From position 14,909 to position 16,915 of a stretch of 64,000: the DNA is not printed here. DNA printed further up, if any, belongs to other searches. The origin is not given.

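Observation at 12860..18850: Lower-GC ~6-kb islet encoding an unusual sugar-modification set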

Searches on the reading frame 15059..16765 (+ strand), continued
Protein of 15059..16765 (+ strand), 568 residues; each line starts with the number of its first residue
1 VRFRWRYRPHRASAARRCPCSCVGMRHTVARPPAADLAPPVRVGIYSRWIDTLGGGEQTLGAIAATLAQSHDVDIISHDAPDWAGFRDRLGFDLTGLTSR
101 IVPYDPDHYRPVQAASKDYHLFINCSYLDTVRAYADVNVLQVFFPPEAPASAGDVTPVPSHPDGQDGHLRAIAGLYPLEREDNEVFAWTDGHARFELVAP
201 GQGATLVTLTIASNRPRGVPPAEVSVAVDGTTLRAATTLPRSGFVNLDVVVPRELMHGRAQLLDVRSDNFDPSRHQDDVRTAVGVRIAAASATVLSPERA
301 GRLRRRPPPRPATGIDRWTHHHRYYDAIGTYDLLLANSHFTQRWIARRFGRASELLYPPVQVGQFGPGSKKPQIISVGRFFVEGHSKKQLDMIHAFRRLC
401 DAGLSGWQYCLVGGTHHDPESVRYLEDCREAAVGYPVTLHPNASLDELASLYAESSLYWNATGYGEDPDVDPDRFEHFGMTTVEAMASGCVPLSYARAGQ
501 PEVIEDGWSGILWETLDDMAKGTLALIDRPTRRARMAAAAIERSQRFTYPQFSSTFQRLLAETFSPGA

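Call 24: find_encoding_contigs(protein=P0045, flank=8000, max_places=1)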
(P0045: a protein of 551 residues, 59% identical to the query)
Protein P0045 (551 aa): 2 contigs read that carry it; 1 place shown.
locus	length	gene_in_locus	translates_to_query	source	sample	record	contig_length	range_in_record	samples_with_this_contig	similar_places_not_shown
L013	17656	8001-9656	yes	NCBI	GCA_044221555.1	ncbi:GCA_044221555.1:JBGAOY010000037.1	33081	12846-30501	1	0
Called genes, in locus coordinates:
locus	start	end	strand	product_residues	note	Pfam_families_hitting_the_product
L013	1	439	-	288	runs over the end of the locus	PF00561:Abhydrolase_1 (weak)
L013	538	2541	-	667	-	PF19403:SpaA_2 (faint), PF24514:SpaA_4, PF07995:GSDH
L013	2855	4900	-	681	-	PF01839:FG-GAP (faint), PF13517:FG-GAP_3 (weak)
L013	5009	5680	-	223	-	-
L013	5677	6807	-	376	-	PF01041:DegT_DnrJ_EryC1, PF00155:Aminotran_1_2 (weak), PF01053:Cys_Met_Meta_PP (faint)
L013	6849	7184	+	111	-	-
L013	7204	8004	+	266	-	-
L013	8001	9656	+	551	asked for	PF00534:Glycos_transf_1, PF13692:Glyco_trans_1_4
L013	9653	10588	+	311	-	PF01370:Epimerase, PF07993:NAD_binding_4 (faint), PF16363:GDP_Man_Dehyd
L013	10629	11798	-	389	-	PF00069:Pkinase, PF07714:PK_Tyr_Ser-Thr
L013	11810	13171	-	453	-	PF20568:DUF6777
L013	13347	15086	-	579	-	PF12708:Pect-lyase_RHGA_epim, PF05048:NosD (faint), PF00295:Glyco_hydro_28 (faint), PF13229:Beta_helix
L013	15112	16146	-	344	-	PF08240:ADH_N, PF00107:ADH_zinc_N, PF13602:ADH_zinc_N_2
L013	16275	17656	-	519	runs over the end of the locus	PF00501:AMP-binding, PF13193:AMP-binding_C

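Call 25: find_encoding_contigs(protein=P0021, flank=10000, max_places=2)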
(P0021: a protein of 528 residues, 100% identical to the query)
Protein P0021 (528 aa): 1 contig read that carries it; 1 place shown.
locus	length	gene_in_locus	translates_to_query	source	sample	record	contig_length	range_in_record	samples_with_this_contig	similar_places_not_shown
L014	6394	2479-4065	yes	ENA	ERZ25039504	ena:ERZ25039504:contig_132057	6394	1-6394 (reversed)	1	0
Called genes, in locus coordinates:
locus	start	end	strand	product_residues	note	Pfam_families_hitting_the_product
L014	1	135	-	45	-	?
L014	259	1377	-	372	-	PF01041:DegT_DnrJ_EryC1, PF00155:Aminotran_1_2 (weak)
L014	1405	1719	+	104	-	-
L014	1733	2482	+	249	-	-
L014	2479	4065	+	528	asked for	PF00534:Glycos_transf_1, PF13692:Glyco_trans_1_4, PF13524:Glyco_trans_1_2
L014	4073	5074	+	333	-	PF01370:Epimerase, PF16363:GDP_Man_Dehyd, PF07993:NAD_binding_4 (weak)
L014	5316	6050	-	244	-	PF03575:Peptidase_S51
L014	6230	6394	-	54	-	?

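Call 38: search_protein_families(library=pfam, proteins=[L012:5147-5995:+, L012:7108-8001:+, L013:5009-5677:-], max_evalue=1)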
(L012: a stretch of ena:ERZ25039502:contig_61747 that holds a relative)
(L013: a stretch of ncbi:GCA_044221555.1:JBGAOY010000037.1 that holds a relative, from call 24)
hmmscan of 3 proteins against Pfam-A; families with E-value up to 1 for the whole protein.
L012:5147-5995:+ (283 aa): 2 families
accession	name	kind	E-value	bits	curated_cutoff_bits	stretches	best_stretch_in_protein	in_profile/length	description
PF00742.24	Homoserine_dh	-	8e-09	36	22.9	1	145-259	64-173/173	Homoserine dehydrogenase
PF03447.22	NAD_binding_3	-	0.004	18.3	24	1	28-83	49-104/116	Homoserine dehydrogenase, NAD binding domain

L012:7108-8001:+ (298 aa): 0 families

L013:5009-5677:- (222 aa): 1 family
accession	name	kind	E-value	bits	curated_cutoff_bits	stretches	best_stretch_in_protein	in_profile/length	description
PF13371.12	TPR_9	-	0.26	11.8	35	1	111-148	29-57/73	Tetratricopeptide repeat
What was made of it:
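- Closest known: Homoserine dehydrogenase family. Same: A distant cassette relative still passes Pfam Homoserine_dh (call 38).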

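Call 44: predict_structure(alignment_id=A2)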
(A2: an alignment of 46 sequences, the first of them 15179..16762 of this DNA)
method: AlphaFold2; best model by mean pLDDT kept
length: 528 residues; sequences in the alignment: 46
mean_pLDDT: 92.1   pTM: 0.90
mean pLDDT of the five models: 92.1, 91.8, 91.4, 91.0, 90.5
residues with pLDDT >= 90: 412; 70-90: 93; 50-70: 22; < 50: 1
segments of 3 or more residues with pLDDT < 50: none
pLDDT, mean of each block of 10 residues (from residue 1): 96 88 97 97 90 94 93 96 94 96 92 74 73 94 92 94 90 94 97 95 94 88 97 85 95 83 69 88 93 97 97 96 92 93 75 98 98 82 93 98 93 98 93 90 97 96 98 98 98 98 97 98 77
secondary structure, 60 per line:
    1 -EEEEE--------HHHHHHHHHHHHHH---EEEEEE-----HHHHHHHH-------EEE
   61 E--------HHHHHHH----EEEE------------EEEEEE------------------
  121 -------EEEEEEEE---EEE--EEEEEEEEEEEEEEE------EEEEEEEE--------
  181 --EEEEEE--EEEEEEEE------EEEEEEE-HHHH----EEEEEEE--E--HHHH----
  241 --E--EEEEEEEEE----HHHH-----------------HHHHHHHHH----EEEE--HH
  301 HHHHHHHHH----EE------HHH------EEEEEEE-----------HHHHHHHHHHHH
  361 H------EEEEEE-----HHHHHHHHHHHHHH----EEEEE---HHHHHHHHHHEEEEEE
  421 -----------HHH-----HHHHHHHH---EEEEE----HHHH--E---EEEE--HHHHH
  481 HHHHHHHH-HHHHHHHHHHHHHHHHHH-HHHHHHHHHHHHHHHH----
elements in order: E2-6 H15-28 E32-37 H43-50 E58-61 H70-76 E81-84 E97-102 E128-135 E139-141 E144-158 E165-172 E183-188 E191-198 E205-211 H213-216 E221-227 H233-236 E246-254 H259-262 H280-288 E293-296 H299-309 E331-337 H349-361 E368-373 H379-392 E397-401 H405-414 E415-420 H440-447 E451-455 H460-463 E470-473 H476-488 H490-507 H509-524
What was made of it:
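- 15179..16765 (+): GT4 (retaining GT-B) glycosyltransferase, 528 aa, with a ~170-aa beta-sandwich inserted in the N-terminal (acceptor) domain; its start overlaps the HSD-like stop. AF2 pLDDT 92.1, with all-beta elements at residues 128-254 between N-domain strands (call 44).
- On DUF1975-type GT4 (GtfA/SdgB/TarM): Beta strands at residues 128-254 lie between N-domain elements (call 44).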

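Call 47: fold_search(model_id=the predicted structure, library=pdb)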
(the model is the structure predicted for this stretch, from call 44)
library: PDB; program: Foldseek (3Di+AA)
matches with E <= 10: 1733; with E <= 0.001: 393
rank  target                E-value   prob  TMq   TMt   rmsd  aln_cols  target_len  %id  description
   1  3c48_A                1.1e-14  1.00  0.34  0.44  12.6       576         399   12  Structure of the retaining glycosyltransferase MshA: The first step in mycothiol biosynthesis. Organism: Corynebacteri (released 2008-03-25)
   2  3c48_B                1.3e-13  1.00  0.34  0.44  12.1       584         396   13  Structure of the retaining glycosyltransferase MshA: The first step in mycothiol biosynthesis. Organism: Corynebacteri (released 2008-03-25)
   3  3c4q_A                4.5e-13  1.00  0.49  0.64   8.5       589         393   13  Structure of the retaining glycosyltransferase MshA : The first step in mycothiol biosynthesis. Organism : Corynebacte (released 2008-04-01)
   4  6d9t                  5.7e-13  1.00  0.51  0.69   8.3       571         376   12  BshA from Staphylococcus aureus complexed with UDP (released 2019-05-08)
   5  7vfo_A                5.7e-13  1.00  0.44  0.47  17.6       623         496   10  Crystal structure of SdgB (Phosphate-binding form) (released 2021-11-24)
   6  3c4q_B                6.0e-13  1.00  0.48  0.63  10.6       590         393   12  Structure of the retaining glycosyltransferase MshA : The first step in mycothiol biosynthesis. Organism : Corynebacte (released 2008-04-01)
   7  7vfm_A                7.1e-13  1.00  0.43  0.46  16.9       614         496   11  Crystal structure of SdgB (UDP and SD peptide-binding form) (released 2021-11-24)
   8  7ec1_B                7.9e-13  1.00  0.46  0.49  16.1       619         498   10  Crystal structure of SdgB (ligand-free form) (released 2021-03-24)
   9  3mbo_D                1.1e-12  1.00  0.50  0.69   9.4       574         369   12  Crystal Structure of the Glycosyltransferase BaBshA bound with UDP and L-malate (released 2010-09-29)
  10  7vfl_A                1.3e-12  1.00  0.44  0.46  19.8       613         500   12  Crystal structure of SdgB (UDP, NAG, and O-glycosylated SD peptide-binding form) (released 2021-11-24)
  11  7qsg_A                1.4e-12  1.00  0.49  0.67   7.3       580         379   14  Methylmannose polysaccharide mannosyltransferase from M. hassiacum (released 2023-01-25)
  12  7vfk_B                1.7e-12  1.00  0.38  0.40   3.5       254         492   15  Crystal structure of SdgB (ligand-free form) (released 2021-11-24)
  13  6n1x                  2.7e-12  1.00  0.51  0.69   7.7       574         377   12  BshA from Staphylococcus aureus complexed with UDP and N-acetylglucosamine (released 2019-08-21)
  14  3mbo_A                3.0e-12  1.00  0.49  0.68   7.0       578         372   12  Crystal Structure of the Glycosyltransferase BaBshA bound with UDP and L-malate (released 2010-09-29)
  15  4pqg_A                3.2e-12  1.00  0.43  0.44  17.8       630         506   12  Crystal structure of the pneumococcal O-GlcNAc transferase GtfA in complex with UDP and GlcNAc (released 2014-06-18)
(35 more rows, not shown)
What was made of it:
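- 15179..16765 (+): Foldseek top hits are MshA, BshA, SdgB, GtfA and TarM (call 47).
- On GT4 retaining GT-B glycosyltransferases: The AF2 model has a GT-B fold, and the top PDB hits are GT4 enzymes (calls 44, 47).
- On DUF1975-type GT4 (GtfA/SdgB/TarM): SdgB, GtfA and TarM are among the top 50 hits (call 47).
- Closest known: GT4 enzymes with a beta domain. Same: They are among the top structural hits (call 47).
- The best structural matches of the GT are MshA and BshA, which glycosylate inositol phosphate and L-malate (call 47). TM scores to SdgB, GtfA and TarM are 0.43-0.47 with high rmsd (call 47).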

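Call 62: search_protein_families(library=pfam, alignment_id=A2, max_evalue=1)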
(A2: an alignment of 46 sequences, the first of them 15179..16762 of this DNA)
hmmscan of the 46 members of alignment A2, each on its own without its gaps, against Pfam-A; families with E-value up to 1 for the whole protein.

A. member 1, window:15179-16762:+ (528 aa): 4 families
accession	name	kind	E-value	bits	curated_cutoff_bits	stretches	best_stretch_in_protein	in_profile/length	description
PF00534.26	Glycos_transf_1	-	6.1e-16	58.9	26.4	1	326-502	10-171/172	Glycosyl transferases group 1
PF13692.12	Glyco_trans_1_4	-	5.4e-12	46.6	27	1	332-488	2-141/142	Glycosyl transferases group 1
PF13524.12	Glyco_trans_1_2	-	1.3e-07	32.1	25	1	374-508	22-134/144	Glycosyl transferase-like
PF13439.12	Glyco_transf_4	-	0.0036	17.8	28.5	0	14-76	2-62/170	Glycosyltransferase Family 4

B. families by the number of members that match (of 46 scanned): 19 families
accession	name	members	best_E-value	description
PF00534.26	Glycos_transf_1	46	1.2e-20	Glycosyl transferases group 1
PF13692.12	Glyco_trans_1_4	46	3.5e-16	Glycosyl transferases group 1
PF13524.12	Glyco_trans_1_2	46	1.5e-09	Glycosyl transferase-like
PF13439.12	Glyco_transf_4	34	1.1e-08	Glycosyltransferase Family 4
PF03016.20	Exostosin_GT47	15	0.048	Exostosin GT47 domain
PF20706.3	GT4-conflict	9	2.3e-05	Family 4 Glycosyltransferase in conflict systems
PF13579.12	Glyco_trans_4_4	2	0.028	Glycosyl transferase 4-like domain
PF09244.16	Suc_Porlyase_C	1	0.0057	Sucrose phosphorylase, C-terminal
PF22895.2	DUF7024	1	0.0085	Domain of unknown function (DUF7024)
PF12666.12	PrgI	1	0.06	PrgI family protein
PF08856.16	DUF1826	1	0.075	Protein of unknown function (DUF1826)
PF22704.2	CBM13-like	1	0.1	Alpha-galactosidase, CBM13 domain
PF04880.18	NUDE_C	1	0.14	NUDE protein, C-terminal conserved region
PF17758.7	Prot_ATP_ID_OB_N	1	0.16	Proteasomal ATPase OB N-terminal domain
PF02493.26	MORN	1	0.16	MORN repeat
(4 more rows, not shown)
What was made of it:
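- On GT4 retaining GT-B glycosyltransferases: PF00534 58.9 bits against a cut-off of 26.4 (call 62).
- Tried and rejected: The 'GT4-conflict' Pfam matches in 9 of 46 GT relatives look like general GT4 similarity (call 62).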

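Call 67: search_protein_families(library=padloc, proteins=[window:15179-16762:+], max_evalue=0.01)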
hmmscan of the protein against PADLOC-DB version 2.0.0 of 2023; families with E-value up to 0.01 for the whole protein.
window:15179-16762:+ (528 aa): 0 families

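Call 74: find_encoding_contigs(protein=P0073, flank=7000, max_places=1)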
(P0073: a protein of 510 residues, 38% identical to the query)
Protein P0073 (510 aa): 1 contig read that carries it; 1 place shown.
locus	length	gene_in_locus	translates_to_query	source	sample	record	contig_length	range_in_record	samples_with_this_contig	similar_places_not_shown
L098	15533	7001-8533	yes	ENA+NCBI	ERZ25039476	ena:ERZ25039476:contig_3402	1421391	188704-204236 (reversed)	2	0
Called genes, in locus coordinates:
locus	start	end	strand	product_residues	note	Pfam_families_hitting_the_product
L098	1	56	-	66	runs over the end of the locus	PF00507:Oxidored_q4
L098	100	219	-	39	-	-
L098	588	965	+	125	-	-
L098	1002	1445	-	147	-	PF02082:Rrf2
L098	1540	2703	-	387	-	PF00899:ThiF, PF00581:Rhodanese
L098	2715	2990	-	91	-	PF02597:ThiS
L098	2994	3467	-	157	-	PF01398:JAB (weak), PF14464:Prok-JAB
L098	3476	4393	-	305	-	PF00291:PALP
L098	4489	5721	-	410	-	PF01053:Cys_Met_Meta_PP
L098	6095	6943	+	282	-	PF23023:Anti-Pycsar_Apyc1, PF00753:Lactamase_B (weak), PF12706:Lactamase_B_2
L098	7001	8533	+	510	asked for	PF00534:Glycos_transf_1, PF13692:Glyco_trans_1_4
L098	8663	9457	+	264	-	PF00535:Glycos_transf_2, PF10111:Glyco_tranf_2_2 (weak), PF13641:Glyco_tranf_2_3 (weak)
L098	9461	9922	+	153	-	PF00149:Metallophos (faint), PF12850:Metallophos_2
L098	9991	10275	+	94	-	-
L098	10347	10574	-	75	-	PF00162:PGK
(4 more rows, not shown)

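Call 75: find_encoding_contigs(protein=P0109, flank=7000, max_places=1)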
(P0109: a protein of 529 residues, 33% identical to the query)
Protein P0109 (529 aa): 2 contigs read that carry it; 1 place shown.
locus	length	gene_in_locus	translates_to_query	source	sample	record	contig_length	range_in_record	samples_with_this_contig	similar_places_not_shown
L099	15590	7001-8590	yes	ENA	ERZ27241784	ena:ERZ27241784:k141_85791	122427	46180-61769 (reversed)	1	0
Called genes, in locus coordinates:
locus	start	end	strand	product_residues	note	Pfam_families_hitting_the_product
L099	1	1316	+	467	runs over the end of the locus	PF00535:Glycos_transf_2, PF10111:Glyco_tranf_2_2 (faint), PF13506:Glyco_transf_21 (weak), PF13641:Glyco_tranf_2_3, PF13712:Glyco_tranf_2_5, PF13632:Glyco_trans_2_3 (faint)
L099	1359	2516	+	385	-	PF20706:GT4-conflict (weak), PF00534:Glycos_transf_1, PF13692:Glyco_trans_1_4, PF13524:Glyco_trans_1_2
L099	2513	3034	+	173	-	-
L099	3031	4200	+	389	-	PF13692:Glyco_trans_1_4, PF13524:Glyco_trans_1_2 (weak), PF00534:Glycos_transf_1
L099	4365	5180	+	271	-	PF05050:Methyltransf_21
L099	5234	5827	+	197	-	-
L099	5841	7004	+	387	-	PF00534:Glycos_transf_1, PF13692:Glyco_trans_1_4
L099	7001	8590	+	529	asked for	PF00534:Glycos_transf_1, PF13692:Glyco_trans_1_4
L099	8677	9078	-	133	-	PF10990:DUF2809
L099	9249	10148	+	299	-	PF05721:PhyH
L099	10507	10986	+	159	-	PF13650:Asp_protease_2, PF13975:gag-asp_proteas (weak)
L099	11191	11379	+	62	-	-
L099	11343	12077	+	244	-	PF00005:ABC_tran, PF13304:AAA_21 (faint)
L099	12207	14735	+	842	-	PF02687:FtsX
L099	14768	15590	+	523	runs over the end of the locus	PF14516:AAA_35 (faint)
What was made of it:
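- The wider GT family sits in ordinary multi-GT glycan clusters (calls 74, 75).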
